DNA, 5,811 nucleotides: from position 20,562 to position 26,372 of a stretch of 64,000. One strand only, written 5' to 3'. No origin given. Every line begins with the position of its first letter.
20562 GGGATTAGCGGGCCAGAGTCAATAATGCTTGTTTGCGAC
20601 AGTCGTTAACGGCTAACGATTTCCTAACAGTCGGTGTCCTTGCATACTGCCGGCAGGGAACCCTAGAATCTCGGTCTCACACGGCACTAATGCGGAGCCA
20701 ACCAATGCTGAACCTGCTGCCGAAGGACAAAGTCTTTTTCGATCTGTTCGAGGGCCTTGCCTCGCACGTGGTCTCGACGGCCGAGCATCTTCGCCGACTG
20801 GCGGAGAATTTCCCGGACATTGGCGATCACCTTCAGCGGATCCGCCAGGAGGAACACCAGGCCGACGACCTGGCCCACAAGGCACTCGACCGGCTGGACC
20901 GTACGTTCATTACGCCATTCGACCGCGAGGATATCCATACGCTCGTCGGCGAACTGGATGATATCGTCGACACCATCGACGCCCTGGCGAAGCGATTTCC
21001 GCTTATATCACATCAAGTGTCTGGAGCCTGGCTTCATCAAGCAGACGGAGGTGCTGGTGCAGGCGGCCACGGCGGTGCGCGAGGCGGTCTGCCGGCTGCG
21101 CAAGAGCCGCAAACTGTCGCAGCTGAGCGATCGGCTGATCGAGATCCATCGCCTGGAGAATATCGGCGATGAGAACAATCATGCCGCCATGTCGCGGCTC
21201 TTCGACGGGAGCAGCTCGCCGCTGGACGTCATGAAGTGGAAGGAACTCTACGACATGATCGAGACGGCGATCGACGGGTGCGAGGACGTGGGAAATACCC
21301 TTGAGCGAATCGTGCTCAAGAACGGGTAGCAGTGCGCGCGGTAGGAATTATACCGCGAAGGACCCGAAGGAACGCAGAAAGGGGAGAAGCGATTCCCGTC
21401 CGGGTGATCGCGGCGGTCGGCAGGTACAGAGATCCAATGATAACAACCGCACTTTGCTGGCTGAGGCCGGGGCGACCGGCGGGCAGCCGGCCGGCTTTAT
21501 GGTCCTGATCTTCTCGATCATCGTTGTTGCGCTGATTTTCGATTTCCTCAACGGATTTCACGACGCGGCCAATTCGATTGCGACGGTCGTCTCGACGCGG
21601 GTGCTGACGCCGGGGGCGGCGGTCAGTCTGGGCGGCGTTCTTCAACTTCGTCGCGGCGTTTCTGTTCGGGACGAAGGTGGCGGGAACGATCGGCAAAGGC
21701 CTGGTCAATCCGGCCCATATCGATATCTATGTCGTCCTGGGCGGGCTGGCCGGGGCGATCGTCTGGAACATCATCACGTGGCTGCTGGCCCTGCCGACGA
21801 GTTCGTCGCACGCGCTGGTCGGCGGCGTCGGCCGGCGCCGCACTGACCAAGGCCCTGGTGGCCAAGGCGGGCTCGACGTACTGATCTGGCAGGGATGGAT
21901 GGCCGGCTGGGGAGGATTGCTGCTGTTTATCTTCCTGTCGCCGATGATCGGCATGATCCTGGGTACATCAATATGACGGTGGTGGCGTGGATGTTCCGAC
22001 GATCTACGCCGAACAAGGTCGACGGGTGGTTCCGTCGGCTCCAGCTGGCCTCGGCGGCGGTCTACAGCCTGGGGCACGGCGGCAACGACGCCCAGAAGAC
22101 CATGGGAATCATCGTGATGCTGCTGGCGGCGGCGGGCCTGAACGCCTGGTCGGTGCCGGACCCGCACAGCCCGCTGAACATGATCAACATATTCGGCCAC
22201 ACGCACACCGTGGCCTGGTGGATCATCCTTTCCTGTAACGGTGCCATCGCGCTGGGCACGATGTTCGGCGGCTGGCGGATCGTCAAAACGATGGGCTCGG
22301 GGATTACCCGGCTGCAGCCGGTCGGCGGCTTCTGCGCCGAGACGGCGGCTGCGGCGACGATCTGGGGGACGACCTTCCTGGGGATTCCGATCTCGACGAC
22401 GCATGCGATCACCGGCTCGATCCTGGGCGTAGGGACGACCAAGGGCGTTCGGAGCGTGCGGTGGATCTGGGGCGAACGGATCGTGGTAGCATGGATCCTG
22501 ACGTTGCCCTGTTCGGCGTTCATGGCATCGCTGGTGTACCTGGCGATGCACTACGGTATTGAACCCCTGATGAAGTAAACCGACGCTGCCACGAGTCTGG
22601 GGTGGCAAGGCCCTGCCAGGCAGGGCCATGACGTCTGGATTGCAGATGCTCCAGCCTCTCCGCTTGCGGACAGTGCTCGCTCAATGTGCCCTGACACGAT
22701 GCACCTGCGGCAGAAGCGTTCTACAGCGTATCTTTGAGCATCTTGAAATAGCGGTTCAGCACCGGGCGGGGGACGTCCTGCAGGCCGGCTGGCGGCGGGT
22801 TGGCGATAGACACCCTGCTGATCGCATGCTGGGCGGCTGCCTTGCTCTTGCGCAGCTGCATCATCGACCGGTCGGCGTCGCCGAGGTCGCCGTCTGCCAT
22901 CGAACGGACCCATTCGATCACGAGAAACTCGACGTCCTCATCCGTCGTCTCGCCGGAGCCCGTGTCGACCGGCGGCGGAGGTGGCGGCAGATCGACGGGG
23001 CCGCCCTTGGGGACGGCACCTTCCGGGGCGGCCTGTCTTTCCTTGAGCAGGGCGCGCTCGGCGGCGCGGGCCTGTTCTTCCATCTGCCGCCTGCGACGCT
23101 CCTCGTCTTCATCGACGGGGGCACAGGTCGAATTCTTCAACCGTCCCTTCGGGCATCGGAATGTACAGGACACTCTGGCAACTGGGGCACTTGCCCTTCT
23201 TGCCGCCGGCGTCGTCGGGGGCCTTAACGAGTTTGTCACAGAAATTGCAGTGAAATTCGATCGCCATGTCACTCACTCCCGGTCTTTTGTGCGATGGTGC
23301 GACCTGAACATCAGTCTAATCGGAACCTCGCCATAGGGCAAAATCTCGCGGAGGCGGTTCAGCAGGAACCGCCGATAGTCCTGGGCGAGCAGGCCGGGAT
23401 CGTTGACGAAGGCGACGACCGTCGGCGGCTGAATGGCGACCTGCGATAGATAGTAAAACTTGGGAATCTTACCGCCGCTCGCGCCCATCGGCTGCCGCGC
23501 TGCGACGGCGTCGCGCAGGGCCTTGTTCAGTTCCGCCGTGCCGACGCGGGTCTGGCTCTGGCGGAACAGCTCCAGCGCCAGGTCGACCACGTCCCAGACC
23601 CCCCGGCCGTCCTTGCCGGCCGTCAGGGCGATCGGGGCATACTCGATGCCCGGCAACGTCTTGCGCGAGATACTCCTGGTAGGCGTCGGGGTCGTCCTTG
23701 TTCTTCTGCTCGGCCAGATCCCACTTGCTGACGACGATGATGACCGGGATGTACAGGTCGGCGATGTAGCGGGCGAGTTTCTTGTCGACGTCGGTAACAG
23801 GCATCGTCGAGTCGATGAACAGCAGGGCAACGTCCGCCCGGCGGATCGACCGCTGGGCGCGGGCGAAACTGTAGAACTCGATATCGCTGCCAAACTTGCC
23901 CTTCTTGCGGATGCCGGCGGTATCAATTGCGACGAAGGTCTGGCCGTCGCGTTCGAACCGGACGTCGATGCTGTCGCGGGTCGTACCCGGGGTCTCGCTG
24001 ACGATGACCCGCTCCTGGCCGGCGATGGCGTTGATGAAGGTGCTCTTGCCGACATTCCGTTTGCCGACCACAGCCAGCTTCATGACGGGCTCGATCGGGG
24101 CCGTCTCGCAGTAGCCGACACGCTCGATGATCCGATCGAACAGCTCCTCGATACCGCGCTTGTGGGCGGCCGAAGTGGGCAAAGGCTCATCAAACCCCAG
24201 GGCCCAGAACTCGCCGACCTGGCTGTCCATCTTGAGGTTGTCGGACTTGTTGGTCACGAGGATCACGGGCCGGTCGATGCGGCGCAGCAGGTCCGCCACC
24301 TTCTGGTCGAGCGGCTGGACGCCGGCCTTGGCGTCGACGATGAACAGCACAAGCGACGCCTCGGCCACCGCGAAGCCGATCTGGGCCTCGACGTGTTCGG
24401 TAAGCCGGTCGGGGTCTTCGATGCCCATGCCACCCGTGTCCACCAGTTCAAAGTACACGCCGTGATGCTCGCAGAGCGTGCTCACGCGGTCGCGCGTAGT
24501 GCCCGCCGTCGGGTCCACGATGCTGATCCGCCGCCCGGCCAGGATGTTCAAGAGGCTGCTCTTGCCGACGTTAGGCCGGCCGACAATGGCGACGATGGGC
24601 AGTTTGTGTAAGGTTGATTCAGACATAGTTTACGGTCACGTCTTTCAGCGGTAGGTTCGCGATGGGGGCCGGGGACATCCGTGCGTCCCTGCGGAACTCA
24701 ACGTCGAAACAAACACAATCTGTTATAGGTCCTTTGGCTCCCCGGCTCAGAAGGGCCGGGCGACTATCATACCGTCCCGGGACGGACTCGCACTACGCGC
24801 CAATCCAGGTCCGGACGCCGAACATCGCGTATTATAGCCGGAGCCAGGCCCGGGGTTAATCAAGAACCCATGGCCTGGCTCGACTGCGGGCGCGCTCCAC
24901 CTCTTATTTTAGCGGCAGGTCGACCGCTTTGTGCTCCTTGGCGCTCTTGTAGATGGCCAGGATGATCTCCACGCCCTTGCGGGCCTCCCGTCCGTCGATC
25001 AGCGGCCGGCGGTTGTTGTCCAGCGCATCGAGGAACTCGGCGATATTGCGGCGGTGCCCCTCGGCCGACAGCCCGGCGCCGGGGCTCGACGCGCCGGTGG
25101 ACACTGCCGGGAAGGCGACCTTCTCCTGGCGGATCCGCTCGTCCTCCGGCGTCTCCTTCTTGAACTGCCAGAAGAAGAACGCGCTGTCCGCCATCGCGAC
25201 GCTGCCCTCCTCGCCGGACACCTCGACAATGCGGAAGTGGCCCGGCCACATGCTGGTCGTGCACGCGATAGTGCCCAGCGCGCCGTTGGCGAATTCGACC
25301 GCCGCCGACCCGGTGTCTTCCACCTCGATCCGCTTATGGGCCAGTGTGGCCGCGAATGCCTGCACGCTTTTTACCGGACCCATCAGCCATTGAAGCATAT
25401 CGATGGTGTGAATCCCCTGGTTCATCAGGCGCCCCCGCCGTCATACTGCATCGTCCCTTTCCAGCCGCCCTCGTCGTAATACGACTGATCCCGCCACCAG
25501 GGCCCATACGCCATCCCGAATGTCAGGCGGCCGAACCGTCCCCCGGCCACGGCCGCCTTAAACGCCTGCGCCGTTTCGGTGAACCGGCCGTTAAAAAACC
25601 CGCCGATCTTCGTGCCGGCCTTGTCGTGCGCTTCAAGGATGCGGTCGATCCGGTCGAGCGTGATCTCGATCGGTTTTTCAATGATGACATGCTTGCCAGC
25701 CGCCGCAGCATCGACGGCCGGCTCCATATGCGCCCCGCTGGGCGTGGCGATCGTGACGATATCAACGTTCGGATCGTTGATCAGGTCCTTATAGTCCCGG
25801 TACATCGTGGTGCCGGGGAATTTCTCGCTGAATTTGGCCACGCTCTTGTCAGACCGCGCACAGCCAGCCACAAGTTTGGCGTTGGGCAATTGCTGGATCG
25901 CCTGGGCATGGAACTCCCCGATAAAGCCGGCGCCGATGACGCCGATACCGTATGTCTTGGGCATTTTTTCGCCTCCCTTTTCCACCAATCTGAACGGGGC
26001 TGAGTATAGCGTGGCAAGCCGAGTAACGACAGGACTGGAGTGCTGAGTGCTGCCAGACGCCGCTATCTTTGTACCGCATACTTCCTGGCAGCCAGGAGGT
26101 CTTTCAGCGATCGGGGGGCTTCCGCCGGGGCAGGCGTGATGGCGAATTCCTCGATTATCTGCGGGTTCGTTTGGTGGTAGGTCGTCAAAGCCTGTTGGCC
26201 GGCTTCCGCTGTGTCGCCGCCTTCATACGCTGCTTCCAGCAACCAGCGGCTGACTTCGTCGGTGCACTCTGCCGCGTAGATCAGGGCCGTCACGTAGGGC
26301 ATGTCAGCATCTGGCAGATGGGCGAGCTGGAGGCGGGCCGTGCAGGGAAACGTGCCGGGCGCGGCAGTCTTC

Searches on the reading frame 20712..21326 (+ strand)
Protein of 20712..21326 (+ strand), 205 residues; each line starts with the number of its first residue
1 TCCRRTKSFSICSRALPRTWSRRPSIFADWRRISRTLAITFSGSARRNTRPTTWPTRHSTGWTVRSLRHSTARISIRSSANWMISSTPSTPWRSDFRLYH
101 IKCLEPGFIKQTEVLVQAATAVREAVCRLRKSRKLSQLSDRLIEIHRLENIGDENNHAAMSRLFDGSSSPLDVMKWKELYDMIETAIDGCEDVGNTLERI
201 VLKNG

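Call 66: search_protein_families(library=pfam, proteins=[window:20712-21326:+], max_evalue=0.00001)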
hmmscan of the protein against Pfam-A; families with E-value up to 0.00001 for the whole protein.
window:20712-21326:+ (205 aa): 1 family
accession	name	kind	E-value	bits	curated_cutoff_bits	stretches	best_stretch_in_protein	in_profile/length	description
PF01865.21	PhoU_div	-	1.6e-07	31.4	24.4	1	104-202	112-213/214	Protein of unknown function DUF47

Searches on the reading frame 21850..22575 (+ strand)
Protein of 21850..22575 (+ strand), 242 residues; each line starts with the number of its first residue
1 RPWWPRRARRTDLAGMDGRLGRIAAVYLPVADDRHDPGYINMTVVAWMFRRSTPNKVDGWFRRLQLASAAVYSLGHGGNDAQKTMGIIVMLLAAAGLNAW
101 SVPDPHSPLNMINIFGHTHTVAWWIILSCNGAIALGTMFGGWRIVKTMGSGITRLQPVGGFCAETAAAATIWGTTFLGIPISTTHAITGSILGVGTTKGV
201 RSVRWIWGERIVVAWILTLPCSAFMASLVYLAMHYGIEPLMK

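Call 66: search_protein_families(library=pfam, proteins=[window:21850-22575:+], max_evalue=0.00001)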
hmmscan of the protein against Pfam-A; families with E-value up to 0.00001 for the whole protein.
window:21850-22575:+ (242 aa): 1 family
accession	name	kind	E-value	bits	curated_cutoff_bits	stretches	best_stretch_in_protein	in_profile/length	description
PF01384.25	PHO4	-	1.9e-52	178.8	33.7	1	52-226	192-350/350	Phosphate transporter family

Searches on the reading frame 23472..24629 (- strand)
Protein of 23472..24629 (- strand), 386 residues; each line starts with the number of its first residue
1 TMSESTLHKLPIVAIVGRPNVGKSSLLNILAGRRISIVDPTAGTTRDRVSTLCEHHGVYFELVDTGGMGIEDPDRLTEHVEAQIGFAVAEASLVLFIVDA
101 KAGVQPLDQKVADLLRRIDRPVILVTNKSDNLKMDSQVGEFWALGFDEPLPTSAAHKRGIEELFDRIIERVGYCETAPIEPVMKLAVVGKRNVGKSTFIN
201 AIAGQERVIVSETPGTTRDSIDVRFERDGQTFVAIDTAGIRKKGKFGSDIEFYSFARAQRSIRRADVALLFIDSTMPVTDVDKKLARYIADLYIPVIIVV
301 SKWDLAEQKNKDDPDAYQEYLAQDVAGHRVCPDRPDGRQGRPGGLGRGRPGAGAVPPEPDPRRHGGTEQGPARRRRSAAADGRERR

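Call 66: search_protein_families(library=pfam, proteins=[window:23472-24629:-], max_evalue=0.00001)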
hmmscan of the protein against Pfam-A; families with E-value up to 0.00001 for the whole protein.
window:23472-24629:- (386 aa): 9 families
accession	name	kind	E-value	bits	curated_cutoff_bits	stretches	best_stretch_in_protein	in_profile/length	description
PF01926.29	MMR_HSR1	-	8e-54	181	21.9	2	185-302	2-113/113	50S ribosome-binding GTPase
PF02421.24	FeoB_N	-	6.9e-22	78.1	27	2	13-165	3-154/156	Ferrous iron transport protein B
PF00009.33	GTP_EFTU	-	2.3e-15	57.1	26.5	0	213-321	52-150/188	Elongation factor Tu GTP binding domain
PF00350.29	Dynamin_N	-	3.9e-14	53.5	27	1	185-255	1-65/168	Dynamin family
PF00071.28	Ras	-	5.3e-12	46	21.6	1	13-171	2-160/162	Ras family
PF03193.22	RsgA_GTPase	-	2e-08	34.7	30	0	185-241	109-169/174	RsgA GTPase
PF04548.22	AIG1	-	4.2e-08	33.2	27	0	184-295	2-113/212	AIG1 family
PF00005.33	ABC_tran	-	1.2e-06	29.6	25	0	6-34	7-35/137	ABC transporter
PF08477.19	Roc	-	5.8e-06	27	27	0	13-130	2-119/119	Ras of Complex, Roc, domain of DAPkinase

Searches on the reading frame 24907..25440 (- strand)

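Call 47: search_protein_families(library=pfam, proteins=[window:24907-25440:-], max_evalue=0.00001)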
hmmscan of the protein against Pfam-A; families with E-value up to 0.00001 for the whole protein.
window:24907-25440:- (178 aa): 2 families
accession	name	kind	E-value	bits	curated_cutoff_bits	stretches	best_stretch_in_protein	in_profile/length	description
PF22725.1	GFO_IDH_MocA_C3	-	4.8e-22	78.7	27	1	3-81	44-123/124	GFO/IDH/MocA C-terminal domain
PF02894.22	GFO_IDH_MocA_C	-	1.7e-20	74.2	22.9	1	3-175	41-218/218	Oxidoreductase family, C-terminal alpha/beta domain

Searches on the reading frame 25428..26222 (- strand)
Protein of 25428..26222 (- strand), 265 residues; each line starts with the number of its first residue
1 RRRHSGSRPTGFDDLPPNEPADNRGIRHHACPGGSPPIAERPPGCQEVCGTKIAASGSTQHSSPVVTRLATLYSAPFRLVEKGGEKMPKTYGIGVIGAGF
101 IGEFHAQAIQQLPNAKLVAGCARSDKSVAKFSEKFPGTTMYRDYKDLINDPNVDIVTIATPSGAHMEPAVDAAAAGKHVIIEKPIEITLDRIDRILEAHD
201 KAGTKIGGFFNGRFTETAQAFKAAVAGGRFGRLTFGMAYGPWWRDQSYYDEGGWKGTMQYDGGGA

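Call 47: search_protein_families(library=pfam, proteins=[window:25428-26222:-], max_evalue=0.00001)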
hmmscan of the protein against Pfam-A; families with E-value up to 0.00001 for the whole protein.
window:25428-26222:- (265 aa): 2 families
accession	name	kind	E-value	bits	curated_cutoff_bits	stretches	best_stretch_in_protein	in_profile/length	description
PF01408.29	GFO_IDH_MocA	-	1.4e-26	93.9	24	1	93-205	3-115/120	Oxidoreductase family, NAD-binding Rossmann fold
PF03447.22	NAD_binding_3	-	4.2e-08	34.3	24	1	92-206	1-113/116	Homoserine dehydrogenase, NAD binding domain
